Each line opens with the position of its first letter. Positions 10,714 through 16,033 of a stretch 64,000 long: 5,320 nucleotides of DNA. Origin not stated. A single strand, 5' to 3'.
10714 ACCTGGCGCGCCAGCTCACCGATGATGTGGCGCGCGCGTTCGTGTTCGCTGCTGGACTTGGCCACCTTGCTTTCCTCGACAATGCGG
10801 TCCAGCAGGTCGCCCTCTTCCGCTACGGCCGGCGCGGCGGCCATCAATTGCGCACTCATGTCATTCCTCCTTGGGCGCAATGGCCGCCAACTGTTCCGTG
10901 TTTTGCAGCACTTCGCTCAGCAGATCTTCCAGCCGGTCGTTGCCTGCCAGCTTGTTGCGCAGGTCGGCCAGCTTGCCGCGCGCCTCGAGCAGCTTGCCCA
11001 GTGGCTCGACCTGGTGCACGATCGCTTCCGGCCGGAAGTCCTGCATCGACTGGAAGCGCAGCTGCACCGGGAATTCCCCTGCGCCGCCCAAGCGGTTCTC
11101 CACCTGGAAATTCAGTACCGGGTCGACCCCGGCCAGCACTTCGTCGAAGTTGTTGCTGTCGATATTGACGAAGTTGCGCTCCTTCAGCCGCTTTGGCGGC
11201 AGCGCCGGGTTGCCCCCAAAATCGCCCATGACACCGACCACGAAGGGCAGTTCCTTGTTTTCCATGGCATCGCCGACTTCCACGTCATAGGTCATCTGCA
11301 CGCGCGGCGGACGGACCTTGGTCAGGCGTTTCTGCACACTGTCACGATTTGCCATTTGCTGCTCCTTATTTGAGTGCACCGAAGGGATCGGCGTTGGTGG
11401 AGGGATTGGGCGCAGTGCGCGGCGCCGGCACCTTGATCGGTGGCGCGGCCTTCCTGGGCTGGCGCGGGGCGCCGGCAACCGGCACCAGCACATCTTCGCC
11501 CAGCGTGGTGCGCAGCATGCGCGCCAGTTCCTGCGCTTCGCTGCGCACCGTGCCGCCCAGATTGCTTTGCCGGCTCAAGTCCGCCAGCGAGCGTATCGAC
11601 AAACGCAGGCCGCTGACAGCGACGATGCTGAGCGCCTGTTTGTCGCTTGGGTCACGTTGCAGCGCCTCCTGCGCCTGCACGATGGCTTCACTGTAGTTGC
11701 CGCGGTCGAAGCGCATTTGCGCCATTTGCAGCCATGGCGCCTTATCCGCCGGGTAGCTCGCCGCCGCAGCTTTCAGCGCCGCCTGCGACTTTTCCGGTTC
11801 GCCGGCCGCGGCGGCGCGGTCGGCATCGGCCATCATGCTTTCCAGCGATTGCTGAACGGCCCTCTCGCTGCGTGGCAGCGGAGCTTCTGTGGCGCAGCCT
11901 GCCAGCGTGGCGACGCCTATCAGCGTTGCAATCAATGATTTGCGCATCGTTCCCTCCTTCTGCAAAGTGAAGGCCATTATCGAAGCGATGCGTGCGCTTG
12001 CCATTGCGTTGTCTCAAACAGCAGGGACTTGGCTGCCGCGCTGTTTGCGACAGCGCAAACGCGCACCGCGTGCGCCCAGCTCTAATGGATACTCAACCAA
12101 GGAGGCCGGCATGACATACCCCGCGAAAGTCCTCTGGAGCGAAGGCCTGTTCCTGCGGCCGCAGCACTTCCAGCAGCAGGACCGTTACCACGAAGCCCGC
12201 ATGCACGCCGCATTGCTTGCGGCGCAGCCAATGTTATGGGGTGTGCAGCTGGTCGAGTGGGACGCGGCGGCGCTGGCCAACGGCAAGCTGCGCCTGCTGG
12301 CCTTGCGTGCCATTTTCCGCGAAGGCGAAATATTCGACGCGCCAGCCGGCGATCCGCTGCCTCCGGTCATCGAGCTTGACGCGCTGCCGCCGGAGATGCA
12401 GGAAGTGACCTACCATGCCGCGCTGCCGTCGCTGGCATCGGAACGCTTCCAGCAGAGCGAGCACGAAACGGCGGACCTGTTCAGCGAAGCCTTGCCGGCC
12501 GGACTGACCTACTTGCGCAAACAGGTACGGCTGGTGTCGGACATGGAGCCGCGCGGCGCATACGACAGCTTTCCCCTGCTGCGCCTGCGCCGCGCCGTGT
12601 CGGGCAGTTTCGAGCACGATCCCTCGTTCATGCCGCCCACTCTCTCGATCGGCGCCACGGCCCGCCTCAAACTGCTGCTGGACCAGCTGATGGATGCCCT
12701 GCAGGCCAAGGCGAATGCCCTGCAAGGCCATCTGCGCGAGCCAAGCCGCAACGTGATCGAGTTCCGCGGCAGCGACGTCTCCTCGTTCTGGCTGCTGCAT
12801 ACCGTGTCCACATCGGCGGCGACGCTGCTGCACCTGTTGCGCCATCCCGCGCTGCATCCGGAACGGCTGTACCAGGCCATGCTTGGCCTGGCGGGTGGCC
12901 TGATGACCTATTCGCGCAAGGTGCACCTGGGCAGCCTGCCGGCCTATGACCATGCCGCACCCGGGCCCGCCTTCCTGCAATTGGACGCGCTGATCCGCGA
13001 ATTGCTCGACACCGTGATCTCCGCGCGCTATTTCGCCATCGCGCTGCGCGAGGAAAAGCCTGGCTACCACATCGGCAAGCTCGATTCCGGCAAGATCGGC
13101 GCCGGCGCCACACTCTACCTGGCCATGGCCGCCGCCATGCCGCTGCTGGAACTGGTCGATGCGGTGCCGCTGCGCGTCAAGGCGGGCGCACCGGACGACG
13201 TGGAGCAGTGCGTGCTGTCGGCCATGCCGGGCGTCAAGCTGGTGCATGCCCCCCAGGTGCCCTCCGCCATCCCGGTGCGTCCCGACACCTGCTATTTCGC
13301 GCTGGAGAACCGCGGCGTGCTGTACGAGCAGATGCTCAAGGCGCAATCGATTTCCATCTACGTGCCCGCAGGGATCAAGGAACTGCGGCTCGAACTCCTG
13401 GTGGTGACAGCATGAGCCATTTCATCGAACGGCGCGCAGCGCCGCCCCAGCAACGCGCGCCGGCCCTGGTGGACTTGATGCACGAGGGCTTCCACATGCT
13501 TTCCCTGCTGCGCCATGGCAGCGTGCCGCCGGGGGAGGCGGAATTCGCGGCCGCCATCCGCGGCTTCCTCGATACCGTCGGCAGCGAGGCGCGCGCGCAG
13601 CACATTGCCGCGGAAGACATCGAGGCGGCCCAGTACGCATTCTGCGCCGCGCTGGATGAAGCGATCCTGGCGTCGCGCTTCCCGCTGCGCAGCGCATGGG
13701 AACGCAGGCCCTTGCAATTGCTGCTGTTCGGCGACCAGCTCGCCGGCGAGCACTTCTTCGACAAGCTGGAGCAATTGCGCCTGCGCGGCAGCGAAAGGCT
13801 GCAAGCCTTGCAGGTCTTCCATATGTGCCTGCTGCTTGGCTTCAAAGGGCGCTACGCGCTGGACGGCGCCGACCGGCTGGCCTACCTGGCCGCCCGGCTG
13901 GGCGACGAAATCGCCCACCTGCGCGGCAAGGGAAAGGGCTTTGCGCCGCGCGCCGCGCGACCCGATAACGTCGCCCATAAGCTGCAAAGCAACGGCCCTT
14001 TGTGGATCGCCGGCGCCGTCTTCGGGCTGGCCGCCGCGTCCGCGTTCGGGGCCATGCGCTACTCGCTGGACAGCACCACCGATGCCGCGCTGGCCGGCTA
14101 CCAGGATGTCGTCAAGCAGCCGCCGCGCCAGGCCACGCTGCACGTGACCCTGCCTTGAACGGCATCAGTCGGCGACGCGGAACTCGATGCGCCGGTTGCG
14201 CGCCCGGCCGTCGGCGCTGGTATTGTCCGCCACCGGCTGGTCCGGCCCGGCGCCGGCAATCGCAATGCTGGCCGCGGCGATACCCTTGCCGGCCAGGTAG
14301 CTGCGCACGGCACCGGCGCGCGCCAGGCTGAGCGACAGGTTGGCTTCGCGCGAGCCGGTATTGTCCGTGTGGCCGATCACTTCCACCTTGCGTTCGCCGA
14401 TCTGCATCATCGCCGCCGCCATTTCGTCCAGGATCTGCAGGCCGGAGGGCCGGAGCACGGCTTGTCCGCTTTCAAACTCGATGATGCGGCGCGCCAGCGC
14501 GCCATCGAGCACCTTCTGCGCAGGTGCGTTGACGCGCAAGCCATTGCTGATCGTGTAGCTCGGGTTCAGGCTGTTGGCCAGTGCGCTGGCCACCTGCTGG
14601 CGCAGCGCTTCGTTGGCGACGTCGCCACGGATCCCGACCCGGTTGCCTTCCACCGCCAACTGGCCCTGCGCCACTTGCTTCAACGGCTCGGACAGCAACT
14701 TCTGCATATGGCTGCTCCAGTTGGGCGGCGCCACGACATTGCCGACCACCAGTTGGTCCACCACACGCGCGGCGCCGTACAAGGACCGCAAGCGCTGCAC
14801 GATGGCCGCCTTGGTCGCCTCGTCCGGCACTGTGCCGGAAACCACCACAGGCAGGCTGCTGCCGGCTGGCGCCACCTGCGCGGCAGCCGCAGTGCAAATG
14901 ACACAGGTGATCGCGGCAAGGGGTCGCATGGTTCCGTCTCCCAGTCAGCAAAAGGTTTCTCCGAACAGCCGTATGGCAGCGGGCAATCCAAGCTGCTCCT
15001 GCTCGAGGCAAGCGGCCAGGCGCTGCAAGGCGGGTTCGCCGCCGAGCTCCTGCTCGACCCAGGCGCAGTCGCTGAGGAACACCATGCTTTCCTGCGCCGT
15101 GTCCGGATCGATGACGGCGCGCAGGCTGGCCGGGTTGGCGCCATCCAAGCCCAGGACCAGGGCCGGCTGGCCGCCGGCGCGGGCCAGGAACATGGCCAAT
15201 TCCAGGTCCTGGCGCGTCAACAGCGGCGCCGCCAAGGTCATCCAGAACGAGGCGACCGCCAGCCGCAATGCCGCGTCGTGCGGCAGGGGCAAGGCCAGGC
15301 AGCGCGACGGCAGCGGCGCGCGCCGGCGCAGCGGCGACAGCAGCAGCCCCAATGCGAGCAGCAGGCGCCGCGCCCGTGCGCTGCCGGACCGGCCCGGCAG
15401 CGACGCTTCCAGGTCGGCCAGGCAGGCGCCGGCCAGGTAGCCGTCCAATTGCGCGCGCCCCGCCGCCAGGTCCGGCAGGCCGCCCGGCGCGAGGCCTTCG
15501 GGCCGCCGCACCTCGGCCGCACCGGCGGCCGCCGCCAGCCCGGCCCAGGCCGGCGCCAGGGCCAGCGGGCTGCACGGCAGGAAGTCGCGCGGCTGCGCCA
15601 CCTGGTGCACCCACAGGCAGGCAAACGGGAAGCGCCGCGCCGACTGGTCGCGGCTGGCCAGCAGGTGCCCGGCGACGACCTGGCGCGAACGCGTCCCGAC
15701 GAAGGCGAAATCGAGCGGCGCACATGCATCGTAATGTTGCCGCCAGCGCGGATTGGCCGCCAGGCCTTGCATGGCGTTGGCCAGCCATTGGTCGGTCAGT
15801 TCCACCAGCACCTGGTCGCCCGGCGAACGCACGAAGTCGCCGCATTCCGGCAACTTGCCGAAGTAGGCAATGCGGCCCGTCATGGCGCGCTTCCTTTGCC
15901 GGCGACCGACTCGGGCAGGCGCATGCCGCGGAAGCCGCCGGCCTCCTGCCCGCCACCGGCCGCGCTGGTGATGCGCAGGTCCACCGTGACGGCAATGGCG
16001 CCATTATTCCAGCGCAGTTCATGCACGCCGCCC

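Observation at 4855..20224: Compact TssJ-less T6SS locus with no tssF, tssG, vgrG or PAAR gene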

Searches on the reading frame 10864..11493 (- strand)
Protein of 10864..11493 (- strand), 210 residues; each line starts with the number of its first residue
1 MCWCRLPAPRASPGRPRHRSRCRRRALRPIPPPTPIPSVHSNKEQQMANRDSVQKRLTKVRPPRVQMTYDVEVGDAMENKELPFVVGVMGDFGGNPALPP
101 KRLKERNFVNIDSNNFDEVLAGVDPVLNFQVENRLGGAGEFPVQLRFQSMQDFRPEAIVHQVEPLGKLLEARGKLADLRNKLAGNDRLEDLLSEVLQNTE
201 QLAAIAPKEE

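Call 4: search_protein_families(library=pfam, proteins=[window:10864-11493:-], max_evalue=0.01)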
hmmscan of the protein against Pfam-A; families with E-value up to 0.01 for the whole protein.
window:10864-11493:- (210 aa): 1 family
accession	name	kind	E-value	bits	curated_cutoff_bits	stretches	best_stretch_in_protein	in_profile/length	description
PF05591.17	T6SS_VipA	-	5.2e-56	189.2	24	1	58-206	2-151/155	Type VI secretion system, VipA, VC_A0107 or Hcp2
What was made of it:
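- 10861..11355 (-): tssB (164 aa), the small sheath subunit. PF05591, 189 bits (call 4).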

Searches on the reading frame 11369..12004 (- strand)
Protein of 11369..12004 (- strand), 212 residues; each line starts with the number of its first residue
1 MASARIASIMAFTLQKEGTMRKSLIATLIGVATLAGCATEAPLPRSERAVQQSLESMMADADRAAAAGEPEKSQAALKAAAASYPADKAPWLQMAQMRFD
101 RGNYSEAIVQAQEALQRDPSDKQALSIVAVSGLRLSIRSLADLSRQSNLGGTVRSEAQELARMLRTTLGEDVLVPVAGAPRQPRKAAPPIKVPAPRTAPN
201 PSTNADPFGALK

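Call 4: search_protein_families(library=pfam, proteins=[window:11369-12004:-], max_evalue=0.01)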
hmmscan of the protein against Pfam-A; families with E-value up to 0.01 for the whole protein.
window:11369-12004:- (212 aa): 5 families
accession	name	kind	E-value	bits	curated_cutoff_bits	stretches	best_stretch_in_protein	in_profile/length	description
PF13428.12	TPR_14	-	5e-07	30.2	23.5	1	90-125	3-38/44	Tetratricopeptide repeat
PF13432.12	TPR_16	-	5.1e-06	27.3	32.7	1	61-121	4-64/65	Tetratricopeptide repeat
PF14559.12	TPR_19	-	0.00012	22.7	25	1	65-129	2-66/68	Tetratricopeptide repeat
PF07719.23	TPR_2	-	0.00012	22.4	27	1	91-121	4-34/34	Tetratricopeptide repeat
PF00515.34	TPR_1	-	0.00039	20.6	27.8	1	91-121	4-34/34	Tetratricopeptide repeat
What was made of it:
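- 11366..11947 (-): TPR-repeat lipoprotein (193 aa, lipobox LAGC). It is the first gene of the tssB operon and is conserved upstream of tssB in type A, type B and Burkholderiales outgroup clusters. TPR Pfam hits (call 4).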

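Call 29: search_protein_families(library=ncbifam, proteins=[window:11369-11947:-], max_evalue=0.001)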
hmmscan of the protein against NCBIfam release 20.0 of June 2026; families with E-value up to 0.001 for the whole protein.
window:11369-11947:- (193 aa): 5 families
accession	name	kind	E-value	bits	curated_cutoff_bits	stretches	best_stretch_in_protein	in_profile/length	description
TIGR03302.1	OM_YfiO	subfamily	4.7e-06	26.3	81.4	1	3-105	2-106/239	outer membrane protein assembly factor BamD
NF033920.0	C39_PA2778_fam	equivalog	4.4e-05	23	150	1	32-110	153-231/255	PA2778 family cysteine peptidase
NF040598.1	Ala_zip_lipo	subfamily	9.8e-05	22.8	43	1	5-70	5-69/90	Lpp/OprI family alanine-zipper lipoprotein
TIGR02521.1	type_IV_pilW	equivalog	0.00032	20.3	154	0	81-111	43-73/234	type IV pilus biogenesis/stability protein PilW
TIGR02917.1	PEP_TPR_lipo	equivalog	0.00033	18.7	312.2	1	34-108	124-198/899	XrtA/PEP-CTERM system TPR-repeat protein PrsT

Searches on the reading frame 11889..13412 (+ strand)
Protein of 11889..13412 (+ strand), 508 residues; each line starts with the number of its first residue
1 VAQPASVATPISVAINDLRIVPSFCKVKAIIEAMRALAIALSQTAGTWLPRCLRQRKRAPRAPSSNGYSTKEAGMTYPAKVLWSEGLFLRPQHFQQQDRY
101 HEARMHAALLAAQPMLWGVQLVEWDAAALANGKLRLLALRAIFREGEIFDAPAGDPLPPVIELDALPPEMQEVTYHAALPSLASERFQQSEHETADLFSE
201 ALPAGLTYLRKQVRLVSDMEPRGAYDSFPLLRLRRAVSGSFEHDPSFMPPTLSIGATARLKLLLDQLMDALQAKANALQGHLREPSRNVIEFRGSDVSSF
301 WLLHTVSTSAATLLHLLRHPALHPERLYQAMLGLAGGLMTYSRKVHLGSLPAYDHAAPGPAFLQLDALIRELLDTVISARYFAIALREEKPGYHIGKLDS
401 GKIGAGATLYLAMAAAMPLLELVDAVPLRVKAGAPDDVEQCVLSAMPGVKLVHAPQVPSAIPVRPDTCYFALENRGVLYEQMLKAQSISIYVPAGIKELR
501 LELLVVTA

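Call 4: search_protein_families(library=pfam, proteins=[window:11889-13412:+], max_evalue=0.01)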
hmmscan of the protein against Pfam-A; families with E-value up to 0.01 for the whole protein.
window:11889-13412:+ (508 aa): 1 family
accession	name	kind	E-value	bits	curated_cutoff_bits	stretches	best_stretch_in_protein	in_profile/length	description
PF05936.17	T6SS_VasE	-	8.8e-121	404.1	23.4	1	93-506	1-429/429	Bacterial Type VI secretion, VC_A0110, EvfL, ImpJ, VasE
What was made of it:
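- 12111..13415 (+): tssK (434 aa), the baseplate-to-membrane-complex connector. PF05936, 404 bits (call 4).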

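Call 29: search_protein_families(library=ncbifam, proteins=[window:12111-13412:+], max_evalue=0.001)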
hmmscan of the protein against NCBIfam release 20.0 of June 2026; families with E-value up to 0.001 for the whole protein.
window:12111-13412:+ (434 aa): 1 family
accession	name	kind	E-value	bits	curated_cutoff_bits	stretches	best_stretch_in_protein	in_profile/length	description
TIGR03353.2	VI_chp_4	equivalog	3.3e-123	412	100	1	5-431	1-428/429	type VI secretion system baseplate subunit TssK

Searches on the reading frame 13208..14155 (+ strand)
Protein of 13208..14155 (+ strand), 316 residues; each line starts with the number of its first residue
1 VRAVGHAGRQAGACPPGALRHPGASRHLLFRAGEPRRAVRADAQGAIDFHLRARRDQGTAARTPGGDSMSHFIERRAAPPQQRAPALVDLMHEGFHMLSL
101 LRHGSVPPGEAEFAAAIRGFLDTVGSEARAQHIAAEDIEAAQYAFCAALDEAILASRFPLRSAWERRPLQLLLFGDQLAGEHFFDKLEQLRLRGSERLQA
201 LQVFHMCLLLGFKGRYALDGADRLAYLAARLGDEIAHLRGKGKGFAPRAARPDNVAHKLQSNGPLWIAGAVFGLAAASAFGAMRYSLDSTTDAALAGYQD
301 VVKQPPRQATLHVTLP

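Call 4: search_protein_families(library=pfam, proteins=[window:13208-14155:+], max_evalue=0.01)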
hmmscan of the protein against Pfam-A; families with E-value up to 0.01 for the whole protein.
window:13208-14155:+ (316 aa): 1 family
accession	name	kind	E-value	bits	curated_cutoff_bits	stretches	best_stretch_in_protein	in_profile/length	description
PF09850.14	DotU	-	3e-52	177.7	27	1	87-285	2-204/205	Type VI secretion system protein DotU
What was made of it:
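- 13412..14158 (+): tssL (248 aa, DotU-type, without a peptidoglycan-binding extension). PF09850 (call 4).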

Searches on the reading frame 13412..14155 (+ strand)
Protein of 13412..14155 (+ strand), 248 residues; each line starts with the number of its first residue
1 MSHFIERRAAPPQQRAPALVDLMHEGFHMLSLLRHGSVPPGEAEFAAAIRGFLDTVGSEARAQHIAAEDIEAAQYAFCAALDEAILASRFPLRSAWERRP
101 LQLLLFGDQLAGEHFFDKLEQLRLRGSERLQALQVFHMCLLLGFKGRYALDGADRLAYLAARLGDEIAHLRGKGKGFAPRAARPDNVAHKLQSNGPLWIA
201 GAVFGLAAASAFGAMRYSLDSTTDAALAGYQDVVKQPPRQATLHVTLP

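Call 29: search_protein_families(library=ncbifam, proteins=[window:13412-14155:+], max_evalue=0.001)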
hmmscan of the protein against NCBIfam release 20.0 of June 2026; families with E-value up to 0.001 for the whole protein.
window:13412-14155:+ (248 aa): 5 families
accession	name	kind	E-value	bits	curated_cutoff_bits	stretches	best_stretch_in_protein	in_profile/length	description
TIGR03349.1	IV_VI_DotU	subfamily_domain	6.3e-52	176.4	89.95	1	18-223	2-210/211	DotU/TssL family secretion system protein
NF005444.0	PRK07033.1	equivalog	6.4e-26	91.3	520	1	19-239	49-271/438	DotU family type VI secretion system protein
NF038239.1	T6SS_TssL_short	exception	7e-19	68.1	180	1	21-211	4-195/207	type VI secretion system protein TssL, short form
NF005999.0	PRK08126.1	subfamily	5e-17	61.8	571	1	65-241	110-289/432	hypothetical protein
NF038228.1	IcmH_DotU_IVB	equivalog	1.1e-14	54.5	50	1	56-226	78-249/258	type IVB secretion system protein IcmH/DotU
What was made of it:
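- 13412..14158 (+): TIGR03349, 176 bits against a cutoff of 89.95 (call 29).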

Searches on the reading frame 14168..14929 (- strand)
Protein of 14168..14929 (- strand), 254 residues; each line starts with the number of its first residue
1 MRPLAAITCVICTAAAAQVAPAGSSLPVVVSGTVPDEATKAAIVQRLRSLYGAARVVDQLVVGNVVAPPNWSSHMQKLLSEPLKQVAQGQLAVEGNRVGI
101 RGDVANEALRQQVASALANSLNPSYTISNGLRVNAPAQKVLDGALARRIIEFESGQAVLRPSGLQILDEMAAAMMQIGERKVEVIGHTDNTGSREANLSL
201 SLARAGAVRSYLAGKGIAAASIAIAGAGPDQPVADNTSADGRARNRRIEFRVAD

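Call 4: search_protein_families(library=pfam, proteins=[window:14168-14929:-], max_evalue=0.01)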
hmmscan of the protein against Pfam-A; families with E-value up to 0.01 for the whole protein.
window:14168-14929:- (254 aa): 3 families
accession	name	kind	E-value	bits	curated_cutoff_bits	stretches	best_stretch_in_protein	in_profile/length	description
PF00691.25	OmpA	-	2.4e-21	76.4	27.2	1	152-246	2-98/98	OmpA family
PF04972.22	BON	-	1.6e-07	31.9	27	1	28-63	33-68/69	BON domain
PF21923.1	BON_like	-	1.2e-06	28.8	24.1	1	28-61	10-44/47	BON-like domain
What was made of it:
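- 14165..14929 (-): OmpA/BON peptidoglycan-binding protein (254 aa), TagN-like accessory gene. PF00691 OmpA and PF04972 BON (call 4).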

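Call 29: search_protein_families(library=ncbifam, proteins=[window:14168-14929:-], max_evalue=0.001)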
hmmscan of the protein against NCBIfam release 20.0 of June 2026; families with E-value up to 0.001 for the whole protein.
window:14168-14929:- (254 aa): 38 families (the best 25 are shown)
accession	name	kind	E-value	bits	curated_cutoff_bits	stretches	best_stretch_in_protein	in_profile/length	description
NF053611.1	YiaD_Gzip_OmpA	equivalog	1.7e-31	109.5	175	1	93-251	62-205/206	YiaD family glycine zipper/OmpA-like lipoprotein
NF045787.1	OmpABordt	equivalog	1.7e-24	86.6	200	1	152-252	89-189/194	outer membrane protein OmpA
NF007804.1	PRK10510.1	equivalog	2.9e-24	85.7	307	1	150-251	114-215/219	OmpA family lipoprotein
NF053585.1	OMP_LP_YfiB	equivalog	1.3e-23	83.7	128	1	150-249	58-157/163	outer membrane lipoprotein YfiB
NF053612.1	anchor_PA1041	equivalog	6.1e-23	82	250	1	150-252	133-235/236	PA1041 family peptidoglycan-binding anchor lipoprotein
TIGR03350.1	type_VI_ompA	equivalog_domain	4.2e-22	78.6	139.8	1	152-252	34-137/137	type VI secretion system protein TssL, long form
NF053613.1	OMP_toxin_LptF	equivalog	1.2e-20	74.3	400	1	152-253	145-246/256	lipotoxin F family OmpA-related lipoprotein LptF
NF006541.1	PRK09038.1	equivalog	4.3e-20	72.4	283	1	144-251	138-247/253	flagellar motor protein MotD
NF005999.0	PRK08126.1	subfamily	4.2e-18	65.4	571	1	152-253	327-431/432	hypothetical protein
NF033763.1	exchanger_TraB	exception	1e-17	63.3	700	1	150-252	394-497/522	outer membrane exchange protein TraB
TIGR02802.1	Pal_lipo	equivalog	1.4e-17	63.6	125.35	1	150-250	2-102/104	peptidoglycan-associated lipoprotein Pal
NF051434.1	ArfA_OmpATb_N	equivalog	1.3e-16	60.9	81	2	28-133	11-114/114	channel-forming protein ArfA/OmpATb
NF005444.0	PRK07033.1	equivalog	3.7e-16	59.1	520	1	152-251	318-420/438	DotU family type VI secretion system protein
NF045788.1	Omp38Acinit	equivalog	6.9e-16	58.2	500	1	168-248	261-342/354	outer membrane protein Omp38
NF008071.1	PRK10808.1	equivalog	1.6e-15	57.4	277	1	151-249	234-334/358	porin OmpA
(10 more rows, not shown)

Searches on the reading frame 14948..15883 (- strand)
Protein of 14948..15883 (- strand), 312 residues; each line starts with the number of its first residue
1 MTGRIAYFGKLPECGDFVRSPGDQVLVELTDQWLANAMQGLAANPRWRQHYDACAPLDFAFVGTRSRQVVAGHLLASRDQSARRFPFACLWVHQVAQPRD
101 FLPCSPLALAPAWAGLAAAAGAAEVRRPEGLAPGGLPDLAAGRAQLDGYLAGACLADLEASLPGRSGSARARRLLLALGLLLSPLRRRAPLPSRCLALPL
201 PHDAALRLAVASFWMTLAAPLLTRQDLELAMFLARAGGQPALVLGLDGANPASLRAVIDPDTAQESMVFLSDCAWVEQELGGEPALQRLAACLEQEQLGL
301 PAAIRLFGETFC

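Call 5: search_protein_families(library=pfam, proteins=[window:14948-15883:-], max_evalue=0.01)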
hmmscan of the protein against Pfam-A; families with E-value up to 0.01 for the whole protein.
window:14948-15883:- (312 aa): 1 family
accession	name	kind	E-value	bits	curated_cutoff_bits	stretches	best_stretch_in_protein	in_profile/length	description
PF09867.14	TagF_N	-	3.6e-21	76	27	1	6-120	1-115/135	TagF N-terminal domain, Type VI secretion system-associated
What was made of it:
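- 14945..15883 (-): tagF (312 aa). PF09867 (call 5).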

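Call 29: search_protein_families(library=ncbifam, proteins=[window:14948-15883:-], max_evalue=0.001)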
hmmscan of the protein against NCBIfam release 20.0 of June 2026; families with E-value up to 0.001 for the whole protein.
window:14948-15883:- (312 aa): 1 family
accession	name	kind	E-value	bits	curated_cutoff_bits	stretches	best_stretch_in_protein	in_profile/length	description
TIGR03373.1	VI_minor_4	hypoth_equivalog_domain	8.2e-27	94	41.2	1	6-122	1-116/136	type VI secretion system-associated protein TagF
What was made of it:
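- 14945..15883 (-): TIGR03373, 94 bits against a cutoff of 41.2 (call 29).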
